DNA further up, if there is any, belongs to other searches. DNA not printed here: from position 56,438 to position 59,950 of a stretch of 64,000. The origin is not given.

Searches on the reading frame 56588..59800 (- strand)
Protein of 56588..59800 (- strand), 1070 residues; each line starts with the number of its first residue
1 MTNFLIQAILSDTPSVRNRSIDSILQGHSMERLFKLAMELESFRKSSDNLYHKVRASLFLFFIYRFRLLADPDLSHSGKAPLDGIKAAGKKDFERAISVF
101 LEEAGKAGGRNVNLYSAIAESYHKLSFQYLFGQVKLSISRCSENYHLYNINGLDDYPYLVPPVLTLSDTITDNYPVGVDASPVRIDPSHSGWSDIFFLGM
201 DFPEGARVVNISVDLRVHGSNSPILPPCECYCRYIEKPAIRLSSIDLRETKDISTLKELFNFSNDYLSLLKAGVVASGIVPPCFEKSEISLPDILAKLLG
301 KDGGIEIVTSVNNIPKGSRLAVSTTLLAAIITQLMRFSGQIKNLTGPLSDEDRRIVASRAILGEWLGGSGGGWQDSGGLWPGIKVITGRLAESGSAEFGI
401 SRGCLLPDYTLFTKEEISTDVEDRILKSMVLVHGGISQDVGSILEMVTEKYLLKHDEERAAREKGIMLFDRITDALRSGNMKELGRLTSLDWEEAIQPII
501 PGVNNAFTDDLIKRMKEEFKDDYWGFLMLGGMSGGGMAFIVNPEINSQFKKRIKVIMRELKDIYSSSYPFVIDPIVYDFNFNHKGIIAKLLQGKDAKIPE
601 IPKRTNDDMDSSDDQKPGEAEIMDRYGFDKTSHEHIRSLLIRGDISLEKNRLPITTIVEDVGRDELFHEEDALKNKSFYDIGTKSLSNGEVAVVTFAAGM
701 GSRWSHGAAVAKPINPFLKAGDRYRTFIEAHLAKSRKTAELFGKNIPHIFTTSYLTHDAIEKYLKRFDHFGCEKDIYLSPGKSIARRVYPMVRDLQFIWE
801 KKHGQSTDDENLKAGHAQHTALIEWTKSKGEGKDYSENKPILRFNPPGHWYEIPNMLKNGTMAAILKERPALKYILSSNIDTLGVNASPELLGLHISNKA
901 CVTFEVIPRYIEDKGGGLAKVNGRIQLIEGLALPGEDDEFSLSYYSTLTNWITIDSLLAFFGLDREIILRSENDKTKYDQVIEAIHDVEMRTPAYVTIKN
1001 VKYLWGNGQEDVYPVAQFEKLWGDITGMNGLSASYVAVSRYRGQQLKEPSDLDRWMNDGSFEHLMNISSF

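Call 82: search_protein_families(library=pfam, proteins=[window:56588-59800:-], max_evalue=0.00001)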
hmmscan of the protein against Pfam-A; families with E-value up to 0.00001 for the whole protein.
window:56588-59800:- (1070 aa): 1 family
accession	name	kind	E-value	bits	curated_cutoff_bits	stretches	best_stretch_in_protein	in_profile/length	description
PF01704.24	UDPGP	-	4.5e-10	39.2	22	1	838-968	156-293/413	UTP--glucose-1-phosphate uridylyltransferase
